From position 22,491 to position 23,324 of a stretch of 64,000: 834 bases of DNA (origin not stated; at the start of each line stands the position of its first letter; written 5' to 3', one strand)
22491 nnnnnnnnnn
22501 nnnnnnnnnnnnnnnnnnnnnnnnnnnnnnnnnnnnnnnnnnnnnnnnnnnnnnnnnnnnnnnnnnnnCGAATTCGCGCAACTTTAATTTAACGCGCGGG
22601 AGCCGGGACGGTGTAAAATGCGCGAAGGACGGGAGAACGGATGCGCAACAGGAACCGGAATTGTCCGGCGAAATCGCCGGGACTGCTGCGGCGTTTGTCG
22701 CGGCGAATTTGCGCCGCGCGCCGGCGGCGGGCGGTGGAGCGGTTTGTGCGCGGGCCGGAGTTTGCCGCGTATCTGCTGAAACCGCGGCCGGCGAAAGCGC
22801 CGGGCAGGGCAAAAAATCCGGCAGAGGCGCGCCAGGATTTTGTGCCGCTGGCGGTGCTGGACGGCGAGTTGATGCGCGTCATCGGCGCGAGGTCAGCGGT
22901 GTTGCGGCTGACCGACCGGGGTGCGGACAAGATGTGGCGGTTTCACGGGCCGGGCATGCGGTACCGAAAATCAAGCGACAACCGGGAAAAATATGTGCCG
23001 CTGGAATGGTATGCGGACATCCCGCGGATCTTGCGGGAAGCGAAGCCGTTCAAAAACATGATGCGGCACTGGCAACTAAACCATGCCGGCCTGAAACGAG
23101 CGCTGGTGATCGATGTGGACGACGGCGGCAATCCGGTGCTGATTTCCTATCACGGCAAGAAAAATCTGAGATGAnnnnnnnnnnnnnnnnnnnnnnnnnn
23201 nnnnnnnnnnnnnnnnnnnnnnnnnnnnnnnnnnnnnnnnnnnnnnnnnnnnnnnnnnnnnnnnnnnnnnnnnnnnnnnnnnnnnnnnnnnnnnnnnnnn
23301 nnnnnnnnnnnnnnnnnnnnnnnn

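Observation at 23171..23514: Tandem pair of ~145-nt promoter-to-terminator units on the minus strand: candidate novel sRNA with wobble-compatible substitutions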

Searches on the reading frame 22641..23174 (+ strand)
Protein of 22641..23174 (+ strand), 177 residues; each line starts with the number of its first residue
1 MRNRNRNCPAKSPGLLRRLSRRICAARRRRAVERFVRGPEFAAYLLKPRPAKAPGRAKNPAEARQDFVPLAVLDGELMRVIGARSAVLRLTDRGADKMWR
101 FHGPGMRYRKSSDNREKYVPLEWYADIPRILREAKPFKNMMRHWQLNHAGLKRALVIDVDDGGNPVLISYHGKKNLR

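Call 8: search_protein_families(library=pfam, proteins=[window:22641-23174:+], max_evalue=0.01)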
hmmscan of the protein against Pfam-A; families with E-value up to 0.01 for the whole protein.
window:22641-23174:+ (177 aa): 0 families

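Call 12: search_protein_families(library=ncbifam, proteins=[window:22641-23174:+], max_evalue=1)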
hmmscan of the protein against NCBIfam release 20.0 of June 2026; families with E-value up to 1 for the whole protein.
window:22641-23174:+ (177 aa): 0 families

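Call 13: search_protein_families(library=phrogs, proteins=[window:22641-23174:+], max_evalue=1)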
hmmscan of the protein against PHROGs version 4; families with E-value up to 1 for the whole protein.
window:22641-23174:+ (177 aa): 3 families
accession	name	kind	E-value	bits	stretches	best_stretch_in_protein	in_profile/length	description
phrog_26477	-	DNA, RNA and nucleotide metabolism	0.00014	22.9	1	101-165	29-93/145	clamp loader of DNA polymerase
phrog_3351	-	unknown function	0.47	11.6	0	138-174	7-43/74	-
phrog_33288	-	unknown function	0.47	11.4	0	52-60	27-35/38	-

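Call 19: search_dna_similar(query=window:22641-23174:+, collection=plasmids, mode=protein, max_evalue=0.001)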
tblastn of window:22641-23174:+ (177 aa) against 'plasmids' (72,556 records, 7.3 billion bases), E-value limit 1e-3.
No match.

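Call 27: find_homologous_proteins(query=window:22641-23174:+, max_evalue=0.001)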
Query window:22641-23174:+ (177 aa): 6 proteins with E <= 0.001 among 326 candidates.
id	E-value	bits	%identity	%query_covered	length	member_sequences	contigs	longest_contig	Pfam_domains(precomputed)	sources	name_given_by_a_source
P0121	4.5e-114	396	100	100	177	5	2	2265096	-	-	-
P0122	1.4e-78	281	72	100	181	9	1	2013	-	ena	-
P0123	2.3e-64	234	72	84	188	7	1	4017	-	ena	-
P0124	9.7e-59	216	64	82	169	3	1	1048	-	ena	-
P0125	1.0e-55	206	100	56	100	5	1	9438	-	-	-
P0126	7.7e-47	177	60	84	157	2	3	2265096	-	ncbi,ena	-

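Call 28: find_encoding_contigs(protein=P0126, flank=10000, max_places=6)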
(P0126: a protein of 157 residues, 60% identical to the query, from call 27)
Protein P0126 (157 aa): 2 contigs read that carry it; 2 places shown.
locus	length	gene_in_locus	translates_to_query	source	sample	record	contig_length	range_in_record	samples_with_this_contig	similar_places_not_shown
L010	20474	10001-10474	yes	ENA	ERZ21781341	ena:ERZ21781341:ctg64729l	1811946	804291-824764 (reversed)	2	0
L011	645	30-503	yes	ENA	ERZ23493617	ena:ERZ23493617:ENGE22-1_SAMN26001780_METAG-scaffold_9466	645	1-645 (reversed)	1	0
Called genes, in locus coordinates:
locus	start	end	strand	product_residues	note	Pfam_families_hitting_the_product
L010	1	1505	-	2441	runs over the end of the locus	PF18657:YDG, PF00041:fn3, PF12733:Cadherin-like, PF00041:fn3, PF12733:Cadherin-like, PF00041:fn3, PF18676:MBG_2, PF18657:YDG, +4 more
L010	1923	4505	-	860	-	PF18657:YDG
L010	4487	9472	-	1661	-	PF18657:YDG (weak), PF12733:Cadherin-like, PF00041:fn3, PF12733:Cadherin-like, PF00041:fn3, PF12733:Cadherin-like, PF18676:MBG_2, PF18657:YDG, +6 more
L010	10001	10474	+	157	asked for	-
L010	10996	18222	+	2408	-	PF18657:YDG, PF00041:fn3, PF12733:Cadherin-like, PF00041:fn3, PF12733:Cadherin-like, PF00041:fn3, PF18657:YDG, PF18657:YDG, +5 more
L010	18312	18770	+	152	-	-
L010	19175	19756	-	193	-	PF11136:DUF2889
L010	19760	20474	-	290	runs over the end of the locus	PF00682:HMGL-like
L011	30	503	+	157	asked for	-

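Call 29: find_encoding_contigs(protein=P0121, flank=10000, max_places=6)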
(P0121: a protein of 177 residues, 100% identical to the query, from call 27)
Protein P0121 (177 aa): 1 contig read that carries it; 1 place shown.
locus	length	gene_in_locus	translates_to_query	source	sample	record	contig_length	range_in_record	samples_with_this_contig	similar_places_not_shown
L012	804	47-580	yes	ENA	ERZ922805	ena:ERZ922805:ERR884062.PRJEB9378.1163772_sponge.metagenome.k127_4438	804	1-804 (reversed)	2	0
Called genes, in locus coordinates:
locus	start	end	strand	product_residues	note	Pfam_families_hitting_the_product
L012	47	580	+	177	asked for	-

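Call 32: find_encoding_contigs(protein=P0122, flank=10000, max_places=6)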
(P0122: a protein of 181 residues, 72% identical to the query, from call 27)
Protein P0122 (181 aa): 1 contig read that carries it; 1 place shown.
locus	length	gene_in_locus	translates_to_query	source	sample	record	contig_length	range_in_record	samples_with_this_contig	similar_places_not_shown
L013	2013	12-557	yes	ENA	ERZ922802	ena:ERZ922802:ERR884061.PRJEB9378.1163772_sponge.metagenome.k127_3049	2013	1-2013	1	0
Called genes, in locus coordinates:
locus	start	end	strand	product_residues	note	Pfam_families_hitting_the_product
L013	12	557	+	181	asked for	-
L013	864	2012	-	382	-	?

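Call 33: find_encoding_contigs(protein=P0123, flank=10000, max_places=6)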
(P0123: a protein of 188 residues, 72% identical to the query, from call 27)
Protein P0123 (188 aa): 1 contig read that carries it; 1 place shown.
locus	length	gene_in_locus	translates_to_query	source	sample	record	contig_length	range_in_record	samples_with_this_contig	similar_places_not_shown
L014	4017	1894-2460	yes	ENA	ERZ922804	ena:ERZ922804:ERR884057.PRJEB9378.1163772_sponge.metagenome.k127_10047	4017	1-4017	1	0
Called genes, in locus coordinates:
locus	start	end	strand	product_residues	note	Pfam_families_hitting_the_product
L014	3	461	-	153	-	?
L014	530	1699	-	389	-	PF25917:BSH_RND, PF25954:Beta-barrel_RND_2 (faint), PF25975:CzcB_C, PF25989:YknX_C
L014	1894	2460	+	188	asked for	-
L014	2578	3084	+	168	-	-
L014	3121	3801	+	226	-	-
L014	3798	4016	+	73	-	?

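Call 34: find_encoding_contigs(protein=P0124, flank=10000, max_places=6)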
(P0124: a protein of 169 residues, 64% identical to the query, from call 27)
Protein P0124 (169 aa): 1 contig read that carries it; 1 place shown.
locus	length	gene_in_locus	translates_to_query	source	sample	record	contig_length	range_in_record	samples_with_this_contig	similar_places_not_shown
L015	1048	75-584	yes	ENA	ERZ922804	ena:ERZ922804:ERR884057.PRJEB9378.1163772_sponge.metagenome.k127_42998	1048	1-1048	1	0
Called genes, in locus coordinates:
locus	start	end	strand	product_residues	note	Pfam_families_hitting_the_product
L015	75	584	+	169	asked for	-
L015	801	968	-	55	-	-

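Call 42: predict_structure(alignment_id=A1)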
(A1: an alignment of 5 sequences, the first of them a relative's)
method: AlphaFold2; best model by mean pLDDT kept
length: 177 residues; sequences in the alignment: 5
mean_pLDDT: 53.2   pTM: 0.41
mean pLDDT of the five models: 53.2, 52.3, 51.5, 48.7, 46.5
residues with pLDDT >= 90: 0; 70-90: 0; 50-70: 116; < 50: 61
segments of 3 or more residues with pLDDT < 50: 6-9, 46-55, 63-66, 68-73, 75-77, 84-93, 108-116, 149-152, 174-177
pLDDT, mean of each block of 10 residues (from residue 1): 48 58 60 61 50 51 48 47 45 53 50 47 55 63 57 56 56 50
secondary structure, 60 per line:
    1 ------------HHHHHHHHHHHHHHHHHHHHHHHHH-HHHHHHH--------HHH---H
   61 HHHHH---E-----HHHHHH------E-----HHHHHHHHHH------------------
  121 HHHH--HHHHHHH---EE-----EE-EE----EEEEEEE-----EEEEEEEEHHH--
elements in order: H13-37 H39-45 H60-65 H75-80 H93-102 H121-124 H127-133 E153-159 E165-172

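Call 43: search_protein_representatives(alignment_id=A1)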
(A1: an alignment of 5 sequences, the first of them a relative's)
Query: 5 sequences, 167 profile positions. Proteins with E-value up to 0.001 (for the whole library): 24; up to 1e-10: 14; up to 1e-30: 3. The best 24 are listed.
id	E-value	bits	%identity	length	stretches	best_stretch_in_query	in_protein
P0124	4.6e-84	296.6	-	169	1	2-167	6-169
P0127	2.1e-37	144.8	-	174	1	16-165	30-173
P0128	6.1e-33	130.3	-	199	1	17-100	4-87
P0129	2.8e-28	115.1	-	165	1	4-163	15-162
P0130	3.9e-25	104.9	-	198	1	16-163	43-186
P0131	3.3e-24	101.8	-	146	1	19-164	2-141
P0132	6.0e-20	88.0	-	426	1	19-166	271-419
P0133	2.1e-19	86.2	-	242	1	16-85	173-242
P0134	1.7e-18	83.2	-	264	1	19-165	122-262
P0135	1.0e-17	80.7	-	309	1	15-164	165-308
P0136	2.0e-15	73.3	-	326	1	18-165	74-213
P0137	1.4e-12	64.0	-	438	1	17-163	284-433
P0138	1.3e-11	60.9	-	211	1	10-149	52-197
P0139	8.0e-11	58.3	-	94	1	110-165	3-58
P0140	9.9e-09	51.5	-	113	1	62-147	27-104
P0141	1.5e-08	50.9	-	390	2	19-129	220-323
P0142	2.3e-08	50.3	-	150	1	20-163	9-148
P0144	7.7e-08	48.6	-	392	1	21-165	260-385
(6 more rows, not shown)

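Call 46: search_protein_families(library=pfam, proteins=[P0132, P0137, P0141, P0144, P0134, P0135, P0136, P0138, P0127, P0130], max_evalue=0.1)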
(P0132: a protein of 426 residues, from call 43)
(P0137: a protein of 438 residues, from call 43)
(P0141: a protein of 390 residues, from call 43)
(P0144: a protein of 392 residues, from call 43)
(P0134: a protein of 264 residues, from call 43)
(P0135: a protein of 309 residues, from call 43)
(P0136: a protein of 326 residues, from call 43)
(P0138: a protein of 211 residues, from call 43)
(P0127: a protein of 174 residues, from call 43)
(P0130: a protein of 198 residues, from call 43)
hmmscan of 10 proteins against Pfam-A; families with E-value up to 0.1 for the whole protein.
P0132 (426 aa): 1 family
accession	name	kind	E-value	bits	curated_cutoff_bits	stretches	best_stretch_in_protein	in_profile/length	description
PF04233.19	Phage_Mu_F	-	3.3e-14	54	29.6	1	61-179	2-111/112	Phage Mu protein F like protein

P0137 (438 aa): 1 family
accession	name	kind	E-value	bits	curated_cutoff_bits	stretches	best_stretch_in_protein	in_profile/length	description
PF04233.19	Phage_Mu_F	-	1.8e-17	64.5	29.6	1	64-182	2-111/112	Phage Mu protein F like protein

P0141 (390 aa): 1 family
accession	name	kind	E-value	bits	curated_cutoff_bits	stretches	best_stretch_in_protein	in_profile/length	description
PF04233.19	Phage_Mu_F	-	9.1e-18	65.5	29.6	1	4-126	2-111/112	Phage Mu protein F like protein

P0144 (392 aa): 2 families
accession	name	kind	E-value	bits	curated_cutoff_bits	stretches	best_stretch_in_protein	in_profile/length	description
PF04233.19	Phage_Mu_F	-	7.2e-16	59.4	29.6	1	52-169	3-111/112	Phage Mu protein F like protein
PF13565.12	HTH_32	-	0.0048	17.9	33.7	1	262-292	3-36/73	Homeodomain-like domain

P0134 (264 aa): 1 family
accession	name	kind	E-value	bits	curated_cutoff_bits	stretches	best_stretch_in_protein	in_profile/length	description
PF04233.19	Phage_Mu_F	-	0.0002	22.5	29.6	1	3-30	84-111/112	Phage Mu protein F like protein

P0135 (309 aa): 1 family
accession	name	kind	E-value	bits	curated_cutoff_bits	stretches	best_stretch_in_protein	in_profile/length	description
PF06074.18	Portal_Mu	-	1e-18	68.2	23.9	1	70-184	2-100/336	Portal protein of Mu bacteriophage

P0136 (326 aa): 0 families

P0138 (211 aa): 0 families

P0127 (174 aa): 0 families

P0130 (198 aa): 0 families

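Call 48: search_solved_structures(query=A3, max_evalue=10, show_alignments=2)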
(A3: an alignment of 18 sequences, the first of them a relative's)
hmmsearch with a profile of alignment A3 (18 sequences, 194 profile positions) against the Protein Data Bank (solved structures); distinct sequences matched with E-value up to 10: 2.
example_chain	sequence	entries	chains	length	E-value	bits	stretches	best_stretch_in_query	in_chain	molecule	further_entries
7rxe_A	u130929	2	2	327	0.092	15.8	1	37-102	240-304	Junctophilin-2 N-terminal fragment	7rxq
9uo9_B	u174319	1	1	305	0.31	14.1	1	34-102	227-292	Junctophilin-2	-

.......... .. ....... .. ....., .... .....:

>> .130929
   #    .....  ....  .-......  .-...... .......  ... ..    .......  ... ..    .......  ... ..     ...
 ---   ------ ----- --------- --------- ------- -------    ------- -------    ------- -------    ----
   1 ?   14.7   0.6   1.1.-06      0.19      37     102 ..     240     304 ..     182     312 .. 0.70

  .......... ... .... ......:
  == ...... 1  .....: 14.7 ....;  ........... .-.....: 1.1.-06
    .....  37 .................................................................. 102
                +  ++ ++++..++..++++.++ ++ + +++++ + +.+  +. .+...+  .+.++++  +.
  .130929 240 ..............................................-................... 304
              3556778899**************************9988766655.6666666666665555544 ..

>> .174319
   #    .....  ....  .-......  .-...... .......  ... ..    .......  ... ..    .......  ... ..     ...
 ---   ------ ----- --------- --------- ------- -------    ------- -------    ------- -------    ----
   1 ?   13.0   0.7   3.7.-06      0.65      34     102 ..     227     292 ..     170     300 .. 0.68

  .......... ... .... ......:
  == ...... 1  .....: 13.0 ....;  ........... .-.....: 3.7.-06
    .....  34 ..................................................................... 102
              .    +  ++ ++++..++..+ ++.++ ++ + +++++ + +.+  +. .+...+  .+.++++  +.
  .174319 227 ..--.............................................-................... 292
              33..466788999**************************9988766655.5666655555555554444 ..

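Call 50: find_related_loci(query=A3, collection=viral_contigs, flank=3000)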
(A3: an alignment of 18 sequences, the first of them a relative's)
Query A3 (177 aa) in viral_contigs; peptide patterns used: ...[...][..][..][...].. (x = any residue, [..] = any of these).
15 stretches matched a pattern, but none encodes a relative of the query by tblastn (E <= 1e-3).

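Call 51: find_related_loci(query=A1, collection=metagenome_contigs, flank=3000)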
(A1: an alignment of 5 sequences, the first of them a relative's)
Query A1 (177 aa) in metagenome_contigs; peptide patterns used: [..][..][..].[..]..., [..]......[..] (x = any residue, [..] = any of these).
79 stretches matched a pattern, but none encodes a relative of the query by tblastn (E <= 1e-3).

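Call 67: search_protein_families(library=padloc, proteins=[P0121, P0126, L010:18312-18770:+, P0132, P0127], max_evalue=1)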
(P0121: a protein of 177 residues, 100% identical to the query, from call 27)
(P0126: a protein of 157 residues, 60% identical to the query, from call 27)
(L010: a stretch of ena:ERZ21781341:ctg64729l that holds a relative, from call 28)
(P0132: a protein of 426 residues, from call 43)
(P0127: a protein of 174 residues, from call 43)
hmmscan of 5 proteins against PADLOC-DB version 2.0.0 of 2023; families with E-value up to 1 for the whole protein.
P0121 (177 aa): 0 families

P0126 (157 aa): 0 families

L010:18312-18770:+ (152 aa): 0 families

P0132 (426 aa): 0 families

P0127 (174 aa): 0 families

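Call 96: find_encoding_contigs(protein=P0127, flank=3000, max_places=4)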
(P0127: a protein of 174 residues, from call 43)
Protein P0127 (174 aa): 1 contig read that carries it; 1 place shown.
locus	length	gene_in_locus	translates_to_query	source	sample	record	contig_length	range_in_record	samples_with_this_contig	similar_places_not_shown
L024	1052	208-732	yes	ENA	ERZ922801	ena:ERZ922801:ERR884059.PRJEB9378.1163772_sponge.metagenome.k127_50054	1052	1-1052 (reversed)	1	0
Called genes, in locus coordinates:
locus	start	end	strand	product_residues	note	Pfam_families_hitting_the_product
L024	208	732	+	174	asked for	-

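Call 97: find_encoding_contigs(protein=P0129, flank=3000, max_places=4)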
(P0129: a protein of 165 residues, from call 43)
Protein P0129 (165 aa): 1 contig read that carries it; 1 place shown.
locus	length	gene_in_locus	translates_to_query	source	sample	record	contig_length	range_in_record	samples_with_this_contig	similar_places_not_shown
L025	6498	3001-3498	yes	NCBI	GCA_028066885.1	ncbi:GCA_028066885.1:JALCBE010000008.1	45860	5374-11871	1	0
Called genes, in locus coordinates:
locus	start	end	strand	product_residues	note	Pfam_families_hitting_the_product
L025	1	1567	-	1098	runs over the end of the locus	PF00873:ACR_tran, PF03176:MMPL (weak), PF00873:ACR_tran, PF03176:MMPL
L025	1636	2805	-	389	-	PF25917:BSH_RND, PF25954:Beta-barrel_RND_2 (faint), PF25975:CzcB_C, PF25989:YknX_C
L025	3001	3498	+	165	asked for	-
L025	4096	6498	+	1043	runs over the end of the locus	PF01555:N6_N4_Mtase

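Call 99: find_encoding_contigs(protein=P0131, flank=3000, max_places=4)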
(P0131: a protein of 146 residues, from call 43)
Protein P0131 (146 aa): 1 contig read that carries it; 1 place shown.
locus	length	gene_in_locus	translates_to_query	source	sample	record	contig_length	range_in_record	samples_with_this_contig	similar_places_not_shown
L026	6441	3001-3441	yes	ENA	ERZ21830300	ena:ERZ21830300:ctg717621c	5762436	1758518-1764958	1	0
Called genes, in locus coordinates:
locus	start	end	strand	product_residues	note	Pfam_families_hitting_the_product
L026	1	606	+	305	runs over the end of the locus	PF12911:OppC_N, PF00528:BPD_transp_1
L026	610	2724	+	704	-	PF00005:ABC_tran, PF02463:SMC_N (faint), PF13191:AAA_16 (faint), PF13304:AAA_21 (faint), PF13555:AAA_29 (faint), PF08352:oligo_HPY, PF00005:ABC_tran, PF08352:oligo_HPY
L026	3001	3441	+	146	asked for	-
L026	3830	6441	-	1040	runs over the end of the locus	PF04313:HSDR_N, PF04851:ResIII, PF18766:SWI2_SNF2, PF00270:DEAD (weak), PF22679:T1R_D3-like, PF11867:T1RH-like_C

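Call 100: find_encoding_contigs(protein=P0142, flank=3000, max_places=4)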
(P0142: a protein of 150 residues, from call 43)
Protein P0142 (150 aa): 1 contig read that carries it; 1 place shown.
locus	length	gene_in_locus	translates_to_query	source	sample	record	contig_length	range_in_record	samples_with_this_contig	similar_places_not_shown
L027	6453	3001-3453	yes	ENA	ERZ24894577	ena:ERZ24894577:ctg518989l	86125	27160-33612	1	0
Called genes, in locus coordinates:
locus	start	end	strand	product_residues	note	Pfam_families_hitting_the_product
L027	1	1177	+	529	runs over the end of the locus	PF06074:Portal_Mu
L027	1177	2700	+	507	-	PF04233:Phage_Mu_F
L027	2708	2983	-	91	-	-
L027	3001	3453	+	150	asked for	-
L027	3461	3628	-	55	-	-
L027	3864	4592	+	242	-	PF09956:Phage_cement_2 (faint)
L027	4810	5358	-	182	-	-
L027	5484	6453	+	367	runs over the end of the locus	-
